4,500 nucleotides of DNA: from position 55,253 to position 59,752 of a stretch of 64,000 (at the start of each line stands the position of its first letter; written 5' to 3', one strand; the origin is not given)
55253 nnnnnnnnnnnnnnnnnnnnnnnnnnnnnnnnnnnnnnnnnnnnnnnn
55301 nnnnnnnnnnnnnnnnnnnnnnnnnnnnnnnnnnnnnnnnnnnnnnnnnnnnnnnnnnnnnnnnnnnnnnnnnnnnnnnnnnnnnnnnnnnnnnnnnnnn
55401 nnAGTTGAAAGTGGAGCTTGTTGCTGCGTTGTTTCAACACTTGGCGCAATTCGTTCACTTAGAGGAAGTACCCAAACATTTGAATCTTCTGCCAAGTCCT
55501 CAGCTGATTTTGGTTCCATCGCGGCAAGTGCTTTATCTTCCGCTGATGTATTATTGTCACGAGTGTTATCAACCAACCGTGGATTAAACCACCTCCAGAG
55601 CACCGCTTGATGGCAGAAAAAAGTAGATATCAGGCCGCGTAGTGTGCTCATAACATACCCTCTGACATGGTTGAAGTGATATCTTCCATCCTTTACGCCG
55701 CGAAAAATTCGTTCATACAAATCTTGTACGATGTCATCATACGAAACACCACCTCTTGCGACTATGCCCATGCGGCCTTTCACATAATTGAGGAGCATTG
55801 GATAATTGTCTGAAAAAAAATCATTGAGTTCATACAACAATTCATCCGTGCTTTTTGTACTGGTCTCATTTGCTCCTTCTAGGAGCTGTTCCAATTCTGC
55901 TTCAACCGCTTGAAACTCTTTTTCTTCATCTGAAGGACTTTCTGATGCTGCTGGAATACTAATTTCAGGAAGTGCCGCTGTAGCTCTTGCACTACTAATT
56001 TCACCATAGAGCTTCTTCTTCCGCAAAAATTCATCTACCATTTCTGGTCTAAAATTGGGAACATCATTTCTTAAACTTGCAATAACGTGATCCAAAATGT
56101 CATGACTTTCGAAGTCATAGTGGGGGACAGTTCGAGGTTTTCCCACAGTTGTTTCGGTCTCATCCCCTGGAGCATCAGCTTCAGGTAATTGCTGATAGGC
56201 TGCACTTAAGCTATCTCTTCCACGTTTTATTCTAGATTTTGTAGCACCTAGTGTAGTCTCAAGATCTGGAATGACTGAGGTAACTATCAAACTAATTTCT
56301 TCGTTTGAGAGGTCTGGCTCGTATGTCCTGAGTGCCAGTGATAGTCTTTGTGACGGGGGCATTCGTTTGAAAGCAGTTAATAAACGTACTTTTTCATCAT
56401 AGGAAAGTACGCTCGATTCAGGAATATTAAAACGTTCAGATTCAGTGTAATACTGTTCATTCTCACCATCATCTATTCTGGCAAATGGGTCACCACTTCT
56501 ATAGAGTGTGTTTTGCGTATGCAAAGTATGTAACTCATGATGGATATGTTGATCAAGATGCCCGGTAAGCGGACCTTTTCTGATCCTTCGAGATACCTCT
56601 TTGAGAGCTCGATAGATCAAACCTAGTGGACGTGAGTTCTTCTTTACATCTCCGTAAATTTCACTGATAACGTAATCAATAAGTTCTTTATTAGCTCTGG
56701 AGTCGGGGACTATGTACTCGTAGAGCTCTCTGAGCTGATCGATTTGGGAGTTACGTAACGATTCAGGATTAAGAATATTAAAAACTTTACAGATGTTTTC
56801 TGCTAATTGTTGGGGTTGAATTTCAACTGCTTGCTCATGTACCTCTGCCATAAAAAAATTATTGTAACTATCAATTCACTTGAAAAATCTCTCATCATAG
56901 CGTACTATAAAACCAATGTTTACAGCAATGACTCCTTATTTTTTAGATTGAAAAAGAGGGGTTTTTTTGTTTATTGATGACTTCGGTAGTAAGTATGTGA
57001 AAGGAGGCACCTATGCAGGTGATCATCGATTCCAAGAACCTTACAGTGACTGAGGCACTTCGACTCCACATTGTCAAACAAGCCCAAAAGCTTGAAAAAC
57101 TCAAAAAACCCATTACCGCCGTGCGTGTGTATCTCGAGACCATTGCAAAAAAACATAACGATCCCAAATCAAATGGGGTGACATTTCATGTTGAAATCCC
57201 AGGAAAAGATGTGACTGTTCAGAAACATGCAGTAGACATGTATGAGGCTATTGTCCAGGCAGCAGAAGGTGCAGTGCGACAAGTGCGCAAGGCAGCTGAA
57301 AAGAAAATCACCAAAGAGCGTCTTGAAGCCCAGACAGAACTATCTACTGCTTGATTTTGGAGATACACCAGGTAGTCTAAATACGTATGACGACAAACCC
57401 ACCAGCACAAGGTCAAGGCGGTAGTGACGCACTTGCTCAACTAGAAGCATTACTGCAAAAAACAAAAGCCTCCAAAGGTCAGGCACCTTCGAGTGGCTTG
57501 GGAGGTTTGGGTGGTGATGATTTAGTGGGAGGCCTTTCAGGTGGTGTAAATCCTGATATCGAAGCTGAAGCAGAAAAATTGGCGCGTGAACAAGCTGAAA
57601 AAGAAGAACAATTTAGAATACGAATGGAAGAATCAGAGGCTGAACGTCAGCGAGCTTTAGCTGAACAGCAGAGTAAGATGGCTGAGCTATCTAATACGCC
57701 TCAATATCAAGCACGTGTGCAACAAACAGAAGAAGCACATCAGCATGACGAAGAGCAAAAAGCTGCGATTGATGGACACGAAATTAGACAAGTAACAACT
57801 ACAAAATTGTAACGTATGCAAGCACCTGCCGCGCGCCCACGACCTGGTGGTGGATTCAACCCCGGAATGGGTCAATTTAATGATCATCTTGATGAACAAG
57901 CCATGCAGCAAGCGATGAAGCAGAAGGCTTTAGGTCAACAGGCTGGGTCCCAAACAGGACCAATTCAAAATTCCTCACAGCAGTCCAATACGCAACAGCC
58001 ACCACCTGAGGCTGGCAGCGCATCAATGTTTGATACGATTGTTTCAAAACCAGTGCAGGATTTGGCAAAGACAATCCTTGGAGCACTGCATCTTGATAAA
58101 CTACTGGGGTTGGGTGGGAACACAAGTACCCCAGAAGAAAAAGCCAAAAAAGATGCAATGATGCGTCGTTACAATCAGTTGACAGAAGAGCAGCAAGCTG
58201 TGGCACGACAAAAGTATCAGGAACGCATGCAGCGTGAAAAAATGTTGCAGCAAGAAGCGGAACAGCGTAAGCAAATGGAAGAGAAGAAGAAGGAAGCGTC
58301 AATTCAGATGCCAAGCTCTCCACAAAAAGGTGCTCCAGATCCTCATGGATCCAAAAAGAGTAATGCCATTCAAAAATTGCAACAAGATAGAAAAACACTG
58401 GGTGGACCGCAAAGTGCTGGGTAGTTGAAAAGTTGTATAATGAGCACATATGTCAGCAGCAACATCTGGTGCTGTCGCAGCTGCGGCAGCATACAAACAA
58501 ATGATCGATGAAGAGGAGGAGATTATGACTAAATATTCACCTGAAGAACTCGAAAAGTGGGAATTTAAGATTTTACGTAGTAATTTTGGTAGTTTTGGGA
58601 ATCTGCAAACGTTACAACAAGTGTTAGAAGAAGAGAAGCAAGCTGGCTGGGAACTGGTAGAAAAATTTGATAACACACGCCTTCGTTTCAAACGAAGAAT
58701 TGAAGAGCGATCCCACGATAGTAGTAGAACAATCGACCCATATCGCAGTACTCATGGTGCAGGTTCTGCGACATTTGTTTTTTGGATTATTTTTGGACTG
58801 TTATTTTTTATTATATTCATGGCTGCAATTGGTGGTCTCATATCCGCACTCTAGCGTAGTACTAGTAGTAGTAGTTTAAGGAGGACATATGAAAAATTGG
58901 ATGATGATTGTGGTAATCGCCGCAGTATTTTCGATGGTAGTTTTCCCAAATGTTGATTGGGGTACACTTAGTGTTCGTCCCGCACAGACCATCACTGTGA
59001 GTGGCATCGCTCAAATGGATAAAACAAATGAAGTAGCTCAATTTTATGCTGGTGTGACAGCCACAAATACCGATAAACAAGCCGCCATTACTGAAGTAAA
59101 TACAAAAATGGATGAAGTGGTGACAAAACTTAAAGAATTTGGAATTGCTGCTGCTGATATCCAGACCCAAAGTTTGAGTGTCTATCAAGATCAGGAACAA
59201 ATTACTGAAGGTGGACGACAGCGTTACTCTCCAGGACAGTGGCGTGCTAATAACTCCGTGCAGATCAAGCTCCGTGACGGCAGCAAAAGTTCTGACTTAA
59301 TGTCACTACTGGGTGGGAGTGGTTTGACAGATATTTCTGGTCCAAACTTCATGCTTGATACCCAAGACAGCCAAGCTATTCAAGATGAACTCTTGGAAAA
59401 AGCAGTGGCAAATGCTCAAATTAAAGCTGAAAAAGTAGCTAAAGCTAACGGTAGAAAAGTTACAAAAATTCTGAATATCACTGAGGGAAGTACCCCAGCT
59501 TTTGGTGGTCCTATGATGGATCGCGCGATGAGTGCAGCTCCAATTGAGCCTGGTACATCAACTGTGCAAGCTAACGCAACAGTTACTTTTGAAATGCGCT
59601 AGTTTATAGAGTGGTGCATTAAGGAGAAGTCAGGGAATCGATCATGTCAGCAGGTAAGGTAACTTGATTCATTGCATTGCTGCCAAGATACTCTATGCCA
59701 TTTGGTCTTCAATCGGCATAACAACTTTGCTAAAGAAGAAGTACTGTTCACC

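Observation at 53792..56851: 1019-aa multi-sigma polyprotein: a complete C-terminal ECF sigma factor behind an 800-aa extension that contains further sigma region-4-like and region-2-like segments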

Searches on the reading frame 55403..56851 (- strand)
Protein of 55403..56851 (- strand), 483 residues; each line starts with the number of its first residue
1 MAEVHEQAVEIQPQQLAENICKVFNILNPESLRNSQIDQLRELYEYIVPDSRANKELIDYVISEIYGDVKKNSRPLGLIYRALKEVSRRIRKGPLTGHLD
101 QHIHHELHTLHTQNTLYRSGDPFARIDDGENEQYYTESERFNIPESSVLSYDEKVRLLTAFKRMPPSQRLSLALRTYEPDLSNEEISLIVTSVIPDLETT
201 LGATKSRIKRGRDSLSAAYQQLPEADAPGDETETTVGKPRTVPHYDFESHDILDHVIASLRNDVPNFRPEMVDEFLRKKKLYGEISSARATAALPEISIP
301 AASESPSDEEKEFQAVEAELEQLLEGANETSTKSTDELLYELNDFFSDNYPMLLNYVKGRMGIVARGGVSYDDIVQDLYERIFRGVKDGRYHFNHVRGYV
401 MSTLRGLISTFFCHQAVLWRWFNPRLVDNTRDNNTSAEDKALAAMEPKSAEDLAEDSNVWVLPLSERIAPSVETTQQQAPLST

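Call 19: search_solved_structures(query=window:55403-56851:-, max_evalue=10, show_alignments=3)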
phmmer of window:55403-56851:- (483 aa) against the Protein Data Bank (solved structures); distinct sequences matched with E-value up to 10: 2.
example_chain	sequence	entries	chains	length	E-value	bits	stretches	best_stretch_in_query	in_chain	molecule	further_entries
9cpc_3J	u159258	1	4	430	0.38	12.8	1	171-225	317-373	Tektin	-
8vl3_A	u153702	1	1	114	0.5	12.4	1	15-106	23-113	De novo designed protein F3 parent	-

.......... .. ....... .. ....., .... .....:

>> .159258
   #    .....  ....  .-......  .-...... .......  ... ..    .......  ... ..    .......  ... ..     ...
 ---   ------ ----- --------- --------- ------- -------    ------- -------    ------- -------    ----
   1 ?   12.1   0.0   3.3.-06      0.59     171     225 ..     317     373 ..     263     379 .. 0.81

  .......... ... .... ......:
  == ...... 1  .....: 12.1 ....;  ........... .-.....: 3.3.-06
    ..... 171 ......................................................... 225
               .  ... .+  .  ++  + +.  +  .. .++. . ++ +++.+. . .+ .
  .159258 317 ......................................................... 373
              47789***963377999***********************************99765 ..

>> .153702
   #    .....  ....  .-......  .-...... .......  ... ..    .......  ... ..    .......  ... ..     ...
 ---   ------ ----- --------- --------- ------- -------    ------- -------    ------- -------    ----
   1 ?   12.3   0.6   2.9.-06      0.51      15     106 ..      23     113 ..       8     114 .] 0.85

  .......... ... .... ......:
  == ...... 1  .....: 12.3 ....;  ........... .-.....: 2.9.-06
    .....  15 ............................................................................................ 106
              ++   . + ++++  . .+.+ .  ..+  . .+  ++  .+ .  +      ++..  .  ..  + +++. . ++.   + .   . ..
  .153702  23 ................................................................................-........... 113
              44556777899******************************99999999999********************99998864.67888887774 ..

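Call 26: find_homologous_proteins(query=A1, max_evalue=0.01)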
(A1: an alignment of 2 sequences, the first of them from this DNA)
Query A1 (2 sequences): 8000 candidates shared short words with the query, none scored E <= 0.01.

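Call 29: find_related_loci(query=A1, collection=metagenome_contigs, flank=6000)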
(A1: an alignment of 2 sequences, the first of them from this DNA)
Query A1 (480 aa) in metagenome_contigs; peptide patterns used: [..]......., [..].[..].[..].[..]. (x = any residue, [..] = any of these).
600 stretches matched a pattern, but none encodes a relative of the query by tblastn (E <= 1e-3).

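Call 46: predict_structure(alignment_id=A1)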
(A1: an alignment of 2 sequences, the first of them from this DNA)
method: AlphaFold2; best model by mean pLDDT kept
length: 480 residues; sequences in the alignment: 2
mean_pLDDT: 48.6   pTM: 0.31
mean pLDDT of the five models: 48.6, 40.1, 39.6, 37.8, 37.3
residues with pLDDT >= 90: 0; 70-90: 69; 50-70: 144; < 50: 267
segments of 3 or more residues with pLDDT < 50: 1-14, 23-25, 35-37, 39-147, 226-238, 248-250, 281-311, 326-331, 363-369, 412-480
pLDDT, mean of each block of 10 residues (from residue 1): 33 49 50 49 46 44 40 34 38 32 35 30 24 25 45 64 75 72 72 66 76 75 50 42 53 59 64 59 31 23 37 56 49 65 74 69 47 72 68 54 59 36 29 32 37 32 30 30
secondary structure, 60 per line:
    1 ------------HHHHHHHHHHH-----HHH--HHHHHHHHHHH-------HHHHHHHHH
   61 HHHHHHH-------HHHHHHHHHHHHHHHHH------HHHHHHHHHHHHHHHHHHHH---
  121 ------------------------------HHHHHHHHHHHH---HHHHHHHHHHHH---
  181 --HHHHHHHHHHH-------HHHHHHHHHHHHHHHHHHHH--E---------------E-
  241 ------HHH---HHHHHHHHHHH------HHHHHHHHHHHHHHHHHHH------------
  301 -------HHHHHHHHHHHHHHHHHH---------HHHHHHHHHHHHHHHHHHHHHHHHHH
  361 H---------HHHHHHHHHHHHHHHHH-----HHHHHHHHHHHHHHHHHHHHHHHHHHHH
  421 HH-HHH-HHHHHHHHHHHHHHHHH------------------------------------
elements in order: H13-23 H34-44 H52-67 H75-91 H98-117 H151-162 H166-177 H183-193 H201-220 H253-263 H270-288 H308-325 H335-361 H371-387 H393-422 H428-444

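Call 50: fold_search(model_id=the predicted structure, library=pdb)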
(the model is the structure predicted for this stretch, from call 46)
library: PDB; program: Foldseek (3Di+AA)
matches with E <= 10: 169; with E <= 0.001: 0
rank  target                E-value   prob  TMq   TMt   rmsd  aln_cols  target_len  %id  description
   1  9m9e_F                3.4e-02  0.91  0.12  0.30  19.6       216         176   15  Structural Basis of Pausing During Transcription Initiation in Mycobacterium tuberculosis (released 2026-01-14)
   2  9m98_F                7.9e-02  0.84  0.12  0.32  21.8       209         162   17  Structural Basis of Pausing During Transcription Initiation in Mycobacterium tuberculosis (released 2026-01-14)
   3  6jcx_F                8.3e-02  0.75  0.12  0.27  21.6       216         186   12  Mycobacterium tuberculosis transcription initiation complex with ECF sigma factor sigma H and 6nt RNA (released 2019-05-29)
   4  6kon_F                1.8e-01  0.69  0.11  0.29  22.3       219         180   12  Mycobacterium tuberculosis initial transcription complex comprising sigma H and 5'-OH RNA of 5 nt (released 2020-03-11)
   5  6jcy_F                2.6e-01  0.57  0.11  0.29  21.9       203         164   14  Mycobacterium tuberculosis RNA polymerase transcription initiation open complex with a chimeric ECF sigma factor sigH/ (released 2019-05-29)
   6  9m9d_F                2.6e-01  0.54  0.12  0.32  21.6       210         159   18  Structural Basis of Pausing During Transcription Initiation in Mycobacterium tuberculosis (released 2026-01-14)
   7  8qn8_F                4.3e-01  0.15  0.09  0.22  17.1       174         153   17  Mycobacterium smegmatis RNA polymerase in complex with HelD, SigA and RbpA in State II (released 2024-10-02)
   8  7unh_A                4.7e-01  0.09  0.09  0.15  21.9       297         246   13  De novo designed chlorophyll dimer protein in apo state, SP2 (released 2023-04-19)
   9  9a7s_A                5.5e-01  0.21  0.11  0.19  21.1       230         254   14  Integrative model of RPSD-RPOB by crosslinking MS and deep learning (released 2024-09-18)
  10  7bqq_MODEL_1_A        5.8e-01  0.25  0.10  0.25   9.6       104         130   14  Solution NMR structure of fold-Z Gogy; de novo designed protein with an asymmetric all-alpha topology (released 2021-04-07)
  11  6gsn_q                6.4e-01  0.04  0.08  0.07  30.8       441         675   10  Structure of a partial yeast 48S preinitiation complex in closed conformation (released 2019-06-26)
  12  1or7_A                1.1e+00  0.28  0.12  0.30  22.4       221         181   14  Crystal Structure of Escherichia coli sigmaE with the Cytoplasmic Domain of its Anti-sigma RseA (released 2003-04-15)
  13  8tow_Q                1.2e+00  0.30  0.12  0.33   7.8       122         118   11  Structure of a mutated photosystem II complex reveals perturbation of the oxygen-evolving complex (released 2024-06-19)
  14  7tau_M                1.2e+00  0.03  0.08  0.10  31.8       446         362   11  Refined capsid structure of human adenovirus D26 at 3.4 A resolution (released 2022-03-16)
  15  7ubm_F                1.2e+00  0.07  0.12  0.15  29.0       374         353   12  Transcription antitermination complex: "pre-engaged" Qlambda-loading complex (released 2022-09-28)
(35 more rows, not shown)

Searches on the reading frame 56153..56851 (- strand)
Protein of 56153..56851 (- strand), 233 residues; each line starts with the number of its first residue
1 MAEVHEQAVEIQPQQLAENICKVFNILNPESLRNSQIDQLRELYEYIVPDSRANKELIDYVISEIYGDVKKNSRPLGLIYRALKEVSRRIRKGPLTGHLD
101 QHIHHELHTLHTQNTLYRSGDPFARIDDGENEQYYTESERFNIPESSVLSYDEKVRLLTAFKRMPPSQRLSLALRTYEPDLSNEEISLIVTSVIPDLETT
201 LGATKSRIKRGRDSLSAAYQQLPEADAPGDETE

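Call 7: search_protein_families(library=pfam, proteins=[window:56153-56851:-], max_evalue=10)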
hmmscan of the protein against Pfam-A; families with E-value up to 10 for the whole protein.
window:56153-56851:- (233 aa): 3 families
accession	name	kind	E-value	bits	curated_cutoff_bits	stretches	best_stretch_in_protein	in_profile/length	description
PF08281.18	Sigma70_r4_2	-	0.0094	16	25.7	1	156-214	3-53/54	Sigma-70, region 4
PF25153.1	TPR_AP5Z1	-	0.096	12.5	27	1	6-59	11-63/279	AP-5 complex subunit zeta-1, TPR repeats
PF12828.12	PXB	-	0.17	12.3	27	1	101-132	20-51/127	PX-associated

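Call 77: search_solved_structures(query=A4, max_evalue=10, show_alignments=1)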
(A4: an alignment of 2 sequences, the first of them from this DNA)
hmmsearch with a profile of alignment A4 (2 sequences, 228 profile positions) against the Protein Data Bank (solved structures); distinct sequences matched with E-value up to 10: 13.
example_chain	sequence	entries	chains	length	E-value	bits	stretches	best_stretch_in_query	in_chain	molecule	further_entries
1or7_A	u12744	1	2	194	0.018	17.8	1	134-223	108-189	RNA polymerase sigma-E factor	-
6jbq_F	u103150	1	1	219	0.023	17.5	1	135-223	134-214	ECF RNA polymerase sigma-E factor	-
2h27_A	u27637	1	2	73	0.058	16.2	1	151-224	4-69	RNA polymerase Sigma E factor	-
6in7_B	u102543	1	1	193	0.091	15.5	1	145-225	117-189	RNA polymerase sigma-H factor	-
8z6g_B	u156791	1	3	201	0.099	15.4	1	145-225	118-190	RNA polymerase sigma factor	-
4nqw_A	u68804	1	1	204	0.11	15.3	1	56-220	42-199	ECF RNA polymerase sigma factor SigK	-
5wuq_A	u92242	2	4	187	0.39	13.4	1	132-222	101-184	ECF RNA polymerase sigma factor SigW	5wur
6pfj_A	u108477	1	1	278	0.7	12.6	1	153-192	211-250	RNA polymerase sigma factor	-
6pfv_A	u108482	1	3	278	0.72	12.6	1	153-192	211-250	RNA polymerase sigma factor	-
9m9d_F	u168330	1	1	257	0.86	12.3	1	160-221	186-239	ECF RNA polymerase sigma factor SigE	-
9m9e_F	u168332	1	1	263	0.88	12.3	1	161-221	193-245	ECF RNA polymerase sigma factor SigE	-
9m98_F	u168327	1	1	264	0.9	12.3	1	161-221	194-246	ECF RNA polymerase sigma factor SigE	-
1wmh_B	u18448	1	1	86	2.1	11.1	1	136-173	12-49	Partitioning defective-6 homolog alpha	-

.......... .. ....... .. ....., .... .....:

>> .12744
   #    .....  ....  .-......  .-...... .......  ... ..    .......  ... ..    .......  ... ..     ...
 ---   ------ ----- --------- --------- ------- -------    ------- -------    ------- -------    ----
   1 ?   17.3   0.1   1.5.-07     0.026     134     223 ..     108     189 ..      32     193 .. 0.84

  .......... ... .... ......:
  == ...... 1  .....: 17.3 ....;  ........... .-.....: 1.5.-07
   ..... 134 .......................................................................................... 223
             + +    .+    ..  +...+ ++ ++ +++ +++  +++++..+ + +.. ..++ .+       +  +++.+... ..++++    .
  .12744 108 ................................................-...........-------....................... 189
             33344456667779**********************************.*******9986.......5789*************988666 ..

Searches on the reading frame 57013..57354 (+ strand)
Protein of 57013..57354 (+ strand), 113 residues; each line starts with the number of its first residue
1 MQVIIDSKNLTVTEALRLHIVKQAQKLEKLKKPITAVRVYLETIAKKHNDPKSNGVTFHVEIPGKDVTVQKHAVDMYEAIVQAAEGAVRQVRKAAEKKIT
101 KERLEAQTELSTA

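Call 21: search_protein_families(library=pfam, proteins=[window:57013-57354:+], max_evalue=0.01)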
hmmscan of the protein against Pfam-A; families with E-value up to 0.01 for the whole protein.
window:57013-57354:+ (113 aa): 2 families
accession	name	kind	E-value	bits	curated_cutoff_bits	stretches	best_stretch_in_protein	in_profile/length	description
PF02482.25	Ribosomal_S30AE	-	1.2e-15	58.4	23.7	1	3-98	1-87/88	Sigma 54 modulation protein / S30EA ribosomal protein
PF01765.24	RRF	-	0.007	16.6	29.7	0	50-104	71-125/164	Ribosome recycling factor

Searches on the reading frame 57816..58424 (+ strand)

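Call 21: search_protein_families(library=pfam, proteins=[window:57816-58424:+], max_evalue=0.01)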
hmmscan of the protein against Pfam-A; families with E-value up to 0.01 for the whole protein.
window:57816-58424:+ (202 aa): 1 family
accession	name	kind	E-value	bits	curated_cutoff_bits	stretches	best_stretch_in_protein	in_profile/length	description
PF13801.11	Metal_resist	-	0.00048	20.7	29.2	1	88-152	10-72/125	Heavy-metal resistance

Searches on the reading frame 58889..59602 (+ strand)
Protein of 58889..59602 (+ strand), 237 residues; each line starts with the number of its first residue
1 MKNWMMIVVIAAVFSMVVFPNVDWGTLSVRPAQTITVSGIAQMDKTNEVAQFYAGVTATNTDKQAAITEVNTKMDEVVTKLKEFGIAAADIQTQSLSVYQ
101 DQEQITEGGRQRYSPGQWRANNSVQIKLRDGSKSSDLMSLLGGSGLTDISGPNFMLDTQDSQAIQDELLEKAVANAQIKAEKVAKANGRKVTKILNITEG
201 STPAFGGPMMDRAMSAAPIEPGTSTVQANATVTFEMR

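Call 21: search_protein_families(library=pfam, proteins=[window:58889-59602:+], max_evalue=0.01)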
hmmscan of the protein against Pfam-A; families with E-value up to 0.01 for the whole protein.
window:58889-59602:+ (237 aa): 1 family
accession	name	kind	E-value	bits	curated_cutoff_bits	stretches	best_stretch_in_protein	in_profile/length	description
PF04402.19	SIMPL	-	3e-41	142.4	25.2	1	35-234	1-205/205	Protein of unknown function (DUF541)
